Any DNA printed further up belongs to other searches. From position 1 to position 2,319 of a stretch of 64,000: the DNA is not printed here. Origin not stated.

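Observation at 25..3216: AT-rich two-gene module: pseudo-KaiC tandem ATPase-fold protein plus 8-TM membrane protein (candidate uncharacterised signalling or defence pair)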

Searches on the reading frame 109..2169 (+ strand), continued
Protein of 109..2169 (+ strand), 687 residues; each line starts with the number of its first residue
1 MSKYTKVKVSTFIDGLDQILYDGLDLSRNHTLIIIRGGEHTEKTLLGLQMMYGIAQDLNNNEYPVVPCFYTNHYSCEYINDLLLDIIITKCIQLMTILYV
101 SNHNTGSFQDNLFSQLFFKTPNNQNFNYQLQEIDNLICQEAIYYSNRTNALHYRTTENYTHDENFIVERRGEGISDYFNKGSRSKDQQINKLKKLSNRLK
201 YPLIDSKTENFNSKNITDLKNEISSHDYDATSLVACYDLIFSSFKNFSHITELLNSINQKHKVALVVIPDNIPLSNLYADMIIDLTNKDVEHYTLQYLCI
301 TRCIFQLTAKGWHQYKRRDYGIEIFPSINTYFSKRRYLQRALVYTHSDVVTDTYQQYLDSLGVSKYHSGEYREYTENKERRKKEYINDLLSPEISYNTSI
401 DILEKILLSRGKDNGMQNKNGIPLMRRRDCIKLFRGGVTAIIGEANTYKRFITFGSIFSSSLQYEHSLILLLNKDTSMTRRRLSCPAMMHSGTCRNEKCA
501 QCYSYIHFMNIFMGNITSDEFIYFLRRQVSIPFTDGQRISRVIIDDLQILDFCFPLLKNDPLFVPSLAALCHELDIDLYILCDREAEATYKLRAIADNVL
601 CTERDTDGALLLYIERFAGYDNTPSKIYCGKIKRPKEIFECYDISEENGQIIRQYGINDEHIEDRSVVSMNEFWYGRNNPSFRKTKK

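Call 83: search_protein_families(library=pfam, proteins=[L017:8770-9393:-, L017:14100-15281:-, L053:8374-9648:-, L053:13519-14967:-, L016:9215-9715:+, L013:3066-5675:+, L039:650-2977:+, L039:2993-3847:+, L024:13529-14839:+, L024:5648-7300:+], max_evalue=0.001)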
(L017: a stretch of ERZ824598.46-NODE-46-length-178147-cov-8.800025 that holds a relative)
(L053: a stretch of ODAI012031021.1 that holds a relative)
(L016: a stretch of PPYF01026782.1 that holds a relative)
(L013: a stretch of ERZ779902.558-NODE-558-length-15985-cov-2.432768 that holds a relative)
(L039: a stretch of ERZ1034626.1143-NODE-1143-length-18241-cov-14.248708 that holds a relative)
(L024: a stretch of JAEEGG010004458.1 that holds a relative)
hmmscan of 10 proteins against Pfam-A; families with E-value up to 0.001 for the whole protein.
L017:8770-9393:- (208 aa): 1 family
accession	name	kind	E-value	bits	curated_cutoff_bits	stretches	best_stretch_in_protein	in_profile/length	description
PF21926.2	FeeM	-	0.00039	20.7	27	1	50-154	21-121/158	N-acyl amino acid synthase FeeM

L017:14100-15281:- (394 aa): 2 families
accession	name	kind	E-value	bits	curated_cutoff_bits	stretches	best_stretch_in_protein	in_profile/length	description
PF18818.7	MPTase-PolyVal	-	2.5e-33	115.3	27.5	1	213-317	17-120/126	Zincin-like metallopeptidase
PF08401.16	ArdcN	-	4e-23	82.4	22.6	1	16-157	2-123/123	N-terminal domain of anti-restriction factor ArdC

L053:8374-9648:- (425 aa): 7 families
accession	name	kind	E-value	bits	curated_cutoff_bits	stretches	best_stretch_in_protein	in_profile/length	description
PF13304.12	AAA_21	-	2.5e-20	74.2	27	1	25-323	1-303/304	AAA domain, putative AbiEii toxin, Type IV TA system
PF13175.12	AAA_15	-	1.7e-19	71.1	32.1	2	1-103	1-92/374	AAA ATPase domain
PF13476.12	AAA_23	-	5.3e-14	53.8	27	1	9-118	5-110/201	AAA domain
PF02463.25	SMC_N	-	2.8e-11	43.7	40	1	3-326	2-205/220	RecF/RecN/SMC N terminal domain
PF13514.12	AAA_27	-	2.3e-05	24.5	22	1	1-45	1-48/206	AAA domain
PF13555.12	AAA_29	-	0.00018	21.7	27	1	10-47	8-46/61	P-loop containing region of AAA domain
PF00503.26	G-alpha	-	0.00094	18.9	48.8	0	27-120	25-103/333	G-protein alpha subunit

L053:13519-14967:- (483 aa): 4 families
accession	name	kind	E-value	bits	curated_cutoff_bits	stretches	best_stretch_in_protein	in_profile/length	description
PF04055.27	Radical_SAM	-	5.2e-22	79.2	29.5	1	155-299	2-154/166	Radical SAM superfamily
PF05402.18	PqqD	-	3.6e-09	37.3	23.4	1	44-97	16-67/67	Coenzyme PQQ synthesis protein D (PqqD)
PF13186.11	SPASM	-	3.6e-09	37.2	21.5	1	378-440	1-67/67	Iron-sulfur cluster-binding domain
PF13353.11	Fer4_12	-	1.2e-05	26.1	22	1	157-220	12-79/137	4Fe-4S single cluster domain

L016:9215-9715:+ (167 aa): 4 families
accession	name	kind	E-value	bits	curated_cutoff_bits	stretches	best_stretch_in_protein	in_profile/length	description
PF08281.18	Sigma70_r4_2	-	1.2e-11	44.5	25.7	1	109-159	3-54/54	Sigma-70, region 4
PF04542.20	Sigma70_r2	-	5.2e-11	42.6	24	1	12-76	4-70/71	Sigma-70 region 2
PF04545.22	Sigma70_r4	-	3.3e-05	23.7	24.1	1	130-161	19-50/50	Sigma-70, region 4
PF07638.17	Sigma70_ECF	-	5.3e-05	23.6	21.1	1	6-162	26-182/185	ECF sigma factor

L013:3066-5675:+ (870 aa): 8 families
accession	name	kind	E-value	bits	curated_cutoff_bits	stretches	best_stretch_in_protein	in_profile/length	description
PF04851.21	ResIII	-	4.7e-27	95.3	22.5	1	32-175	2-163/164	Type III restriction enzyme, res subunit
PF00271.37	Helicase_C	-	5.6e-12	46.3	23.5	1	250-366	4-109/110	Helicase conserved C-terminal domain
PF00270.35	DEAD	-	1.6e-11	44.6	26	1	51-174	13-160/167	DEAD/DEAH box helicase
PF18766.7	SWI2_SNF2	-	2.6e-10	40.8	26.7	1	46-219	14-200/221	SWI2/SNF2 ATPase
PF05127.21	NAT10_TcmA_helicase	-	1e-05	25.9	22.7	1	61-153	6-104/176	RNA cytidine acetyltransferase NAT10/TcmA, helicase domain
PF13604.12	AAA_30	-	4.8e-05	23.6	27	1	53-167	19-119/191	AAA domain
PF13401.12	AAA_22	-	9.7e-05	23.1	27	1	60-153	13-99/130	AAA domain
PF25199.1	nSTAND_NTPase5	-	0.0003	21.1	34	0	51-103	40-93/145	Novel STAND NTPase 5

L039:650-2977:+ (776 aa): 1 family
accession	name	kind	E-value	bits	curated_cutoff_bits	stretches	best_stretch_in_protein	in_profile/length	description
PF10592.14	AIPR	-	3.5e-37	129.2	25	1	264-549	1-256/308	AIPR protein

L039:2993-3847:+ (285 aa): 0 families

L024:13529-14839:+ (437 aa): 7 families
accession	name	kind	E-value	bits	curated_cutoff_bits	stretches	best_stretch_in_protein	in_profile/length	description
PF13175.12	AAA_15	-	2e-25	90.6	32.1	1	1-341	1-372/374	AAA ATPase domain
PF02463.25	SMC_N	-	1.8e-18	67.3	40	1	2-346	1-205/220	RecF/RecN/SMC N terminal domain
PF13304.12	AAA_21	-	4e-16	60.4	27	2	298-344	257-304/304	AAA domain, putative AbiEii toxin, Type IV TA system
PF13476.12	AAA_23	-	9.1e-10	39.9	27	1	5-152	1-140/201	AAA domain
PF13555.12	AAA_29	-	0.00013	22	27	1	4-44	2-43/61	P-loop containing region of AAA domain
PF11398.14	DUF2813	-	0.00034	20.6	21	0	1-57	1-52/372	Protein of unknown function (DUF2813)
PF03193.22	RsgA_GTPase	-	0.001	19.4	30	0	6-48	89-131/174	RsgA GTPase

L024:5648-7300:+ (551 aa): 5 families
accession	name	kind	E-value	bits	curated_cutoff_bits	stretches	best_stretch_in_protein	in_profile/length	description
PF13424.12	TPR_12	-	4e-10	40.2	30.1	0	180-246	2-72/77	Tetratricopeptide repeat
PF07719.23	TPR_2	-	6.7e-08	32.5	27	1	252-282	1-31/34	Tetratricopeptide repeat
PF13374.12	TPR_10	-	1.3e-06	28.6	27.5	0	181-207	2-28/42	Tetratricopeptide repeat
PF13174.12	TPR_6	-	0.0002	22.2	26.3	0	223-244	3-25/33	Tetratricopeptide repeat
PF13181.12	TPR_8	-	0.001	19.5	25.7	0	253-282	2-31/34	Tetratricopeptide repeat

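Call 89: find_encoding_contigs(protein=P0151, flank=6000, max_places=3)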
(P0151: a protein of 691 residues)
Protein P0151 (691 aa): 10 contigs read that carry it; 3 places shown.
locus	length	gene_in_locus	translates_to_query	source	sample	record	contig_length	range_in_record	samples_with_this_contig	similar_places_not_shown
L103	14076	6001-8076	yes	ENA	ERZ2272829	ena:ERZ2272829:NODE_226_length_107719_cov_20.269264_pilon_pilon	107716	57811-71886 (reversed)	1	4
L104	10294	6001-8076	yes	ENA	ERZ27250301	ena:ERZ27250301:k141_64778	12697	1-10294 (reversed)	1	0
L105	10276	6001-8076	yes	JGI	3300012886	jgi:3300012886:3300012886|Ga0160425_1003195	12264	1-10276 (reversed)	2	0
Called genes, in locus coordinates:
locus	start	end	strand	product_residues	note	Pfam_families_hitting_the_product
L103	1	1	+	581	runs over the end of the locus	PF03050:DDE_Tnp_IS66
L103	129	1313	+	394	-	PF04464:Glyphos_transf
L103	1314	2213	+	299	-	PF01073:3Beta_HSD, PF01370:Epimerase, PF04321:RmlD_sub_bind, PF16363:GDP_Man_Dehyd, PF07993:NAD_binding_4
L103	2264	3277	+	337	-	PF00953:Glycos_transf_4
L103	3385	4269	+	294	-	-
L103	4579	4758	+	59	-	-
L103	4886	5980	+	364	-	PF13289:SIR2_2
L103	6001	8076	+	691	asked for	-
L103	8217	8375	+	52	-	-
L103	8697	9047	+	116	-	-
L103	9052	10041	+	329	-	PF13274:SocA_Panacea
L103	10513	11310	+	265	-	PF02563:Poly_export, PF10531:SLBB (weak), PF22461:SLBB_2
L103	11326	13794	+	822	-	-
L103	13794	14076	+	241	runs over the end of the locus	PF19567:CpsB_CapC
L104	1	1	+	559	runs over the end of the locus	PF03050:DDE_Tnp_IS66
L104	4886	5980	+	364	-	PF13289:SIR2_2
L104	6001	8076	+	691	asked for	-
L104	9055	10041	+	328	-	PF13274:SocA_Panacea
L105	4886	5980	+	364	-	PF13289:SIR2_2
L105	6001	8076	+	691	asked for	-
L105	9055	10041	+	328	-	PF13274:SocA_Panacea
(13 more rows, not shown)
